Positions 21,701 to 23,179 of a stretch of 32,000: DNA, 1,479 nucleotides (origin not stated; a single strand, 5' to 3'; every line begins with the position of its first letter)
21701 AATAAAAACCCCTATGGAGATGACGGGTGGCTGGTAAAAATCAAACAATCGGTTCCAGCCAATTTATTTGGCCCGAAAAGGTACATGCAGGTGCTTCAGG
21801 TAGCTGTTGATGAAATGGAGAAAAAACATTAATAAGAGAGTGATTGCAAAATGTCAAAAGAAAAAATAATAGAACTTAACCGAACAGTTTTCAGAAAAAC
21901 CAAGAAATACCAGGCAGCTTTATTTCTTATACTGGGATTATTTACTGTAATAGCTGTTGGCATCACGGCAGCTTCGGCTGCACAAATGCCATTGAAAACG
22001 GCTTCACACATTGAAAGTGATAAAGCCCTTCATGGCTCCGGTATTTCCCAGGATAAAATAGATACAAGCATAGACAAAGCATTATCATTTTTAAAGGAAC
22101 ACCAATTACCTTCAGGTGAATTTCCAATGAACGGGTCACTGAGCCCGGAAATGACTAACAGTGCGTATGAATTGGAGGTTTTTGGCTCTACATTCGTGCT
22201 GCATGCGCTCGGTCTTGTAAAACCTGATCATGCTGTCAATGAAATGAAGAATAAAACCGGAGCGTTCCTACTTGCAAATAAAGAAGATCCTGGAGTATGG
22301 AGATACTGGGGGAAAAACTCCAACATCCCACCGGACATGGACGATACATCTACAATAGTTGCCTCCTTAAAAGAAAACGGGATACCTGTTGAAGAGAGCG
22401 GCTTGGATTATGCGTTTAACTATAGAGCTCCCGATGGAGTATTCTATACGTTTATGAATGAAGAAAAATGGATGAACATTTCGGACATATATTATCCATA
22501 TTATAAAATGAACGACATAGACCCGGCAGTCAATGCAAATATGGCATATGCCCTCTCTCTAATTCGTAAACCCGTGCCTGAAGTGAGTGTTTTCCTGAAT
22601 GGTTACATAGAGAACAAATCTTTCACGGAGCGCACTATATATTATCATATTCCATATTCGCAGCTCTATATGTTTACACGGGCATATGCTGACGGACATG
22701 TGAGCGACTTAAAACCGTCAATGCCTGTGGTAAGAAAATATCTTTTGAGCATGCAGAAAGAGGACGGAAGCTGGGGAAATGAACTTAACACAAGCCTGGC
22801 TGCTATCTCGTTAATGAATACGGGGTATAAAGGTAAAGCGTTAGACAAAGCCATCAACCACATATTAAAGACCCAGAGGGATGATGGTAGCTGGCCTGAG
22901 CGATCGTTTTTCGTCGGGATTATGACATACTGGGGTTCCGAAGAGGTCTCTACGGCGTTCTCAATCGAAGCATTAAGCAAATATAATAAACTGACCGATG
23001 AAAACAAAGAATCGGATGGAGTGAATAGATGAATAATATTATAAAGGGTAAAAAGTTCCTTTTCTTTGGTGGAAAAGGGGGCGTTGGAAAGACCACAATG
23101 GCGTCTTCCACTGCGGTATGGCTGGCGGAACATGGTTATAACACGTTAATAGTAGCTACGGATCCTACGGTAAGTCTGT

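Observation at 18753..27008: Ten-gene coupled operon mixing metalloid-handling parts (DGC, NIP-like channel, ArsA, ArsD-like) with redox, lipoyl, terpene-cyclase-like, surface and MacB-type export components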

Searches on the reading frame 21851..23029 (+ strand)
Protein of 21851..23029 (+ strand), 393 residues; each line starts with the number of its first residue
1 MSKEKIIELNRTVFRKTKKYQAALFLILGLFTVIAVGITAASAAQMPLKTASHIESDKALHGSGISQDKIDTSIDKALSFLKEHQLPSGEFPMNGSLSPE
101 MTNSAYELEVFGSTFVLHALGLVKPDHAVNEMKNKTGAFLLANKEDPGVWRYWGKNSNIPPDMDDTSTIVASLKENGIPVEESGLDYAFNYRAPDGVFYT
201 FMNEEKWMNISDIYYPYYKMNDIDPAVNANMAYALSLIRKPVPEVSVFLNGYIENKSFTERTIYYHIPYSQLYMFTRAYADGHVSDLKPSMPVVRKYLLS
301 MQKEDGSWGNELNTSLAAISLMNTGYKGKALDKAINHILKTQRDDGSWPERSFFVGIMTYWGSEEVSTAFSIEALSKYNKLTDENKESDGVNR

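Call 3: search_protein_families(library=pfam, proteins=[window:21851-23029:+], max_evalue=0.01)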
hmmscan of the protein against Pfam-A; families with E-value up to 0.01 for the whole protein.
window:21851-23029:+ (393 aa): 3 families
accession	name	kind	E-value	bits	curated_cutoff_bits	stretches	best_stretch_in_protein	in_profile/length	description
PF13243.12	SQHop_cyclase_C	-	3e-07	30.2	26.1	0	313-354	248-290/319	Squalene-hopene cyclase C-terminal domain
PF13249.12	SQHop_cyclase_N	-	2e-05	24.4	26.2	1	295-349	5-65/291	Squalene-hopene cyclase N-terminal domain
PF07678.20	TED_complement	-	2.2e-05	24.1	22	0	71-142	113-188/312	A-macroglobulin TED domain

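Call 4: search_protein_families(library=ncbifam, proteins=[window:21851-23029:+], max_evalue=0.01)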
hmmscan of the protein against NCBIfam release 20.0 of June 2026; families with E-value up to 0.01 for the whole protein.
window:21851-23029:+ (393 aa): 4 families
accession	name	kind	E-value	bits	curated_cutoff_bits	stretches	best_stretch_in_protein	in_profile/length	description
TIGR01787.1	squalene_cyclas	subfamily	4.2e-11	42.2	322.7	1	312-379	548-621/622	squalene/oxidosqualene cyclases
TIGR01507.1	hopene_cyclase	equivalog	6.1e-07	28.2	431.1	1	294-349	24-85/640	squalene--hopene cyclase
TIGR03463.1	osq_cycl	subfamily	1.1e-06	27.3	851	1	275-352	463-548/634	2,3-oxidosqualene cyclase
NF053823.1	SCO2321_fam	equivalog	5.3e-05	22.3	300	0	313-389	103-172/405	SCO2321 family membrane protein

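Call 61: find_homologous_proteins(query=window:21851-23029:+, max_evalue=0.00001)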
Query window:21851-23029:+ (393 aa): 43 proteins with E <= 0.00001 among 8000 candidates.
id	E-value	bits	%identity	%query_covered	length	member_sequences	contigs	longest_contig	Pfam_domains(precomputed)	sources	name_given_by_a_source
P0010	3.2e-253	857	96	100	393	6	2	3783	PF13243.13,PF13249.13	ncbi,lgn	-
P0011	5.3e-158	544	65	98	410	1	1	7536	PF13243.13,PF28380.1,PF13249.13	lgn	-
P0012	1.2e-151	523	64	98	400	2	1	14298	PF13243.13,PF13249.13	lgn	-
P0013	1.8e-142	493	60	97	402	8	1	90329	PF13243.13,PF28380.1,PF13249.13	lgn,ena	-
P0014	8.8e-139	481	57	98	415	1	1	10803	PF13243.13,PF13249.13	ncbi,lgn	-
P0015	4.1e-138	479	58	97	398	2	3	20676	PF13243.13,PF28380.1,PF13249.13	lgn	-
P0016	4.8e-135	469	58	97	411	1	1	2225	PF13243.13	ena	-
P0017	6.5e-135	468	57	98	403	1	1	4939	PF13243.13,PF28380.1,PF13249.13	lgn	-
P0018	6.0e-133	462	56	97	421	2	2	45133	PF13243.13,PF28380.1,PF13249.13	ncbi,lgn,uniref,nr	ncbi:prenyltransferase/squalene oxidase repeat-containing protein [Candidatus Methanoperedens nitrat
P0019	3.0e-125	436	54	99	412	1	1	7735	PF13243.13,PF28380.1,PF13249.13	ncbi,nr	ncbi:Prenyltransferase and squalene oxidase repeat protein [uncultured archaeon]|nr:Prenyltransferas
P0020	2.2e-119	417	53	92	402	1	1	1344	PF13243.13,PF13249.13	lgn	-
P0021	2.8e-89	318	48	80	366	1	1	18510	PF13243.13,PF28380.1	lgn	-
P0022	2.1e-88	315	44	82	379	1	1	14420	PF13243.13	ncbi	-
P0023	3.9e-81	291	45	80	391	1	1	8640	PF13243.13,PF28380.1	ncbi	-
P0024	5.9e-75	271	41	86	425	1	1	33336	PF13243.13,PF28380.1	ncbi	-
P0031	7.2e-50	188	36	79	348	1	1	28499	PF28380.1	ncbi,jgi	-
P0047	1.4e-23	102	28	78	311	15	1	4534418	-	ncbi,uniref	ncbi:hypothetical protein [Cupriavidus sp. DF5525]|uniref:hypothetical protein n=1 Tax=Cupriavidus s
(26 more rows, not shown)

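Call 62: find_encoding_contigs(protein=P0024, flank=8000, max_places=1)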
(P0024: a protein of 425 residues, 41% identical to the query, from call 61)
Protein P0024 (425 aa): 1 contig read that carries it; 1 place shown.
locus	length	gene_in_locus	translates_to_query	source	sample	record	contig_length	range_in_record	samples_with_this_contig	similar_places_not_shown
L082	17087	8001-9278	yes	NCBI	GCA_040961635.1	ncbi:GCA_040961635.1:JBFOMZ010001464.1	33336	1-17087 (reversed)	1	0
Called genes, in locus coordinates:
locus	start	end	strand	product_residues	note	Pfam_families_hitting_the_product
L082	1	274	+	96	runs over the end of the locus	-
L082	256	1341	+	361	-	PF01261:AP_endonuc_2 (weak)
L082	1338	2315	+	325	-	PF01040:UbiA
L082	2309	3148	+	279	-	PF01040:UbiA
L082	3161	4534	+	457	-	PF01565:FAD_binding_4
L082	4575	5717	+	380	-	PF13183:Fer4_8 (weak), PF02754:CCG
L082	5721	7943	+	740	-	PF00245:Alk_phosphatase, PF13243:SQHop_cyclase_C (faint)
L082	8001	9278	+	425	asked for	PF13243:SQHop_cyclase_C (faint), PF28380:AstC-like_C (faint)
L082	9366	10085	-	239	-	PF02463:SMC_N (faint), PF00005:ABC_tran, PF13304:AAA_21 (faint)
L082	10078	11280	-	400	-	PF02687:FtsX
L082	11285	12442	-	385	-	PF07705:CARDB (faint), PF10633:NPCBM_assoc (faint)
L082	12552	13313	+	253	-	PF01978:TrmB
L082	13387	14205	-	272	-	PF08350:FilR1_middle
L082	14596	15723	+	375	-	-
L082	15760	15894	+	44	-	-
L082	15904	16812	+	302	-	PF02445:NadA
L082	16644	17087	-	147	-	?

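Call 63: find_encoding_contigs(protein=P0031, flank=8000, max_places=1)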
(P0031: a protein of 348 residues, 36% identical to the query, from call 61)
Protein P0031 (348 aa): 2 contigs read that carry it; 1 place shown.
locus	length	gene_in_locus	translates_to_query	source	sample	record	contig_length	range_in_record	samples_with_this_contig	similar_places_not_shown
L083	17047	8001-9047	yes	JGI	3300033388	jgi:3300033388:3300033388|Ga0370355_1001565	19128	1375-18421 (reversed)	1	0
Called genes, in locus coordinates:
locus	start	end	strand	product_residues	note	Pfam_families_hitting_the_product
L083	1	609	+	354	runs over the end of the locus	PF04909:Amidohydro_2, PF01026:TatD_DNase (weak)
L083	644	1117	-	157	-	PF13302:Acetyltransf_3 (weak), PF13420:Acetyltransf_4, PF00583:Acetyltransf_1, PF13673:Acetyltransf_10, PF13508:Acetyltransf_7, PF08445:FR47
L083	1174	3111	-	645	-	PF01861:BpsA_C, PF13847:Methyltransf_31 (faint), PF08241:Methyltransf_11, PF13649:Methyltransf_25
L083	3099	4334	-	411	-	PF00282:Pyridoxal_deC, PF00155:Aminotran_1_2 (weak), PF00266:Aminotran_5 (weak)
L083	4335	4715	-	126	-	PF02675:AdoMet_dc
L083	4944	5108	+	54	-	-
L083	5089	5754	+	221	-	-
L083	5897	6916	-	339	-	PF13481:AAA_25, PF03796:DnaB_C (weak), PF06745:ATPase (faint)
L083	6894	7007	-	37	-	-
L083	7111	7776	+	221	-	-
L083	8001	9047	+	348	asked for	PF28380:AstC-like_C (weak)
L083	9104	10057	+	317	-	-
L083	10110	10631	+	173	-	-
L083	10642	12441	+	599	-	-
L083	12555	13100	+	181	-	-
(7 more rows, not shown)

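Call 64: find_encoding_contigs(protein=P0022, flank=8000, max_places=1)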
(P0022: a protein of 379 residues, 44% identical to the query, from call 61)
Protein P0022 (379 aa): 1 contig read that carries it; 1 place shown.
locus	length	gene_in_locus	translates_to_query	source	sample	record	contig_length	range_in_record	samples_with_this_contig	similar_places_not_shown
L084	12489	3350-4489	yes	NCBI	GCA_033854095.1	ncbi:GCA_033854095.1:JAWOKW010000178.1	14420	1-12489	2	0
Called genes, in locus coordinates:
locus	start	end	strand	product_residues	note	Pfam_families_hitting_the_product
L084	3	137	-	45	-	?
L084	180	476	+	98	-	-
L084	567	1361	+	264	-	PF25213:HVO_A0261_N (weak), PF08350:FilR1_middle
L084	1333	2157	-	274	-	PF01040:UbiA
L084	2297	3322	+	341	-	PF00348:polyprenyl_synt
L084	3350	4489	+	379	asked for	PF13243:SQHop_cyclase_C (faint)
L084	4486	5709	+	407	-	PF01134:GIDA (faint), PF01266:DAO (faint), PF01494:FAD_binding_3, PF03486:HI0933_like (faint), PF05834:Lycopene_cycl (faint), PF07992:Pyr_redox_2 (faint), PF12831:FAD_oxidored (faint), PF04820:Trp_halogenase (weak)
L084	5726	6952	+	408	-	PF12838:Fer4_7 (weak), PF00037:Fer4 (weak), PF12837:Fer4_6 (faint), PF13237:Fer4_10 (weak), PF01976:DUF116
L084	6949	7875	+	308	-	PF00432:Prenyltrans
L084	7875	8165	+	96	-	PF02597:ThiS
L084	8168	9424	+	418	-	PF00291:PALP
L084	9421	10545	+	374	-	PF02492:cobW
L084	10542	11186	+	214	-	PF00230:MIP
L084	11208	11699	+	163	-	-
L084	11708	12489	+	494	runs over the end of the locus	PF04055:Radical_SAM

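Call 89: predict_structure(alignment_id=A4)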
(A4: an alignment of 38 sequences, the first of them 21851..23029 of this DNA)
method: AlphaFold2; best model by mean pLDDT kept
length: 393 residues; sequences in the alignment: 38
mean_pLDDT: 87.8   pTM: 0.84
mean pLDDT of the five models: 87.8, 87.6, 87.1, 87.0, 87.0
residues with pLDDT >= 90: 312; 70-90: 14; 50-70: 18; < 50: 49
segments of 3 or more residues with pLDDT < 50: 1-19, 30-54, 58-61
pLDDT, mean of each block of 10 residues (from residue 1): 34 43 55 44 42 49 81 98 98 96 96 98 96 99 98 94 98 98 97 98 93 92 97 98 98 98 96 99 98 99 98 99 97 98 98 94 98 98 77 59
secondary structure, 60 per line:
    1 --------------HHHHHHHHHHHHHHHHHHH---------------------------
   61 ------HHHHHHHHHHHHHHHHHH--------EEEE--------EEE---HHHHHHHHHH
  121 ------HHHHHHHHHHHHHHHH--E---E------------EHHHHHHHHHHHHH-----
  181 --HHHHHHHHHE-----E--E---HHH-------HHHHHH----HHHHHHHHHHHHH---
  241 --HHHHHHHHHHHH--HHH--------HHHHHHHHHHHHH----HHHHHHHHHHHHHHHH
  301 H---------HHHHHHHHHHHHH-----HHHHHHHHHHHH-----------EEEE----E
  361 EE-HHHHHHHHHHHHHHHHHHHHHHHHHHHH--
elements in order: H15-33 H67-84 E93-96 E105-107 H111-120 H127-142 H163-175 H183-191 H215-220 H225-237 H243-254 H268-280 H285-301 H311-323 H329-340 E352-355 E360-362 H364-391

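Call 93: fold_search(model_id=the predicted structure, library=pdb)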
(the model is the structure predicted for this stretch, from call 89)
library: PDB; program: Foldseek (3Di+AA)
matches with E <= 10: 652; with E <= 0.001: 133
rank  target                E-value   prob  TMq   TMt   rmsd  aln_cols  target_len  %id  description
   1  9m7f_A                1.2e-14  1.00  0.66  0.52   2.9       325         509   19  Crystal structure of AsDMS D333N mutant in complex with farnesyl pyrophosphate (released 2025-09-10)
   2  9m7d_B                1.6e-14  1.00  0.65  0.51   3.2       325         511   19  Crystal structure of AsDMS D333N mutant (released 2025-09-10)
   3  9mhs_A                2.2e-14  1.00  0.66  0.55   3.2       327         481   20  Drimenol synthase (released 2025-07-16)
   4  9m7f_B                2.4e-14  1.00  0.66  0.50   3.3       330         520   19  Crystal structure of AsDMS D333N mutant in complex with farnesyl pyrophosphate (released 2025-09-10)
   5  9m7e_B                2.9e-14  1.00  0.65  0.51   3.2       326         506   19  Crystal structure of AsDMS D333N mutant in complex with drimenyl phosphate (released 2025-09-10)
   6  9mlo_A                2.9e-14  1.00  0.64  0.52   3.8       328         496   20  Drimenol Synthase - Farnesyl Thiol Complex (released 2025-07-16)
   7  9m7d_A                3.6e-14  1.00  0.66  0.51   3.0       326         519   19  Crystal structure of AsDMS D333N mutant (released 2025-09-10)
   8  9m7e_A                4.1e-14  1.00  0.64  0.50   3.5       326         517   20  Crystal structure of AsDMS D333N mutant in complex with drimenyl phosphate (released 2025-09-10)
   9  9mhs_B                9.1e-14  1.00  0.66  0.52   3.7       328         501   20  Drimenol synthase (released 2025-07-16)
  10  9mlo_B                2.9e-13  1.00  0.65  0.52   3.7       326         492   20  Drimenol Synthase - Farnesyl Thiol Complex (released 2025-07-16)
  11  8pak_A                1.6e-10  1.00  0.60  0.68   5.6       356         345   18  Crystal Structure of a Squalene-Hopene Cyclase from Cystobacter fuscus (released 2024-06-26)
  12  8pak_B                5.7e-10  1.00  0.64  0.72   4.6       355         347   18  Crystal Structure of a Squalene-Hopene Cyclase from Cystobacter fuscus (released 2024-06-26)
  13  6sbb_B                6.9e-10  1.00  0.62  0.70   4.6       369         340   16  Structure of type II terpene cyclase MstE from Scytonema (apo) (released 2020-07-15)
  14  8paj_B                7.2e-10  1.00  0.62  0.71   4.6       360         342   17  Crystal Structure of a Squalene-Hopene cyclase from Archangium gephyra (released 2024-06-26)
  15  8paj_A                7.5e-10  1.00  0.63  0.71   4.6       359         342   17  Crystal Structure of a Squalene-Hopene cyclase from Archangium gephyra (released 2024-06-26)
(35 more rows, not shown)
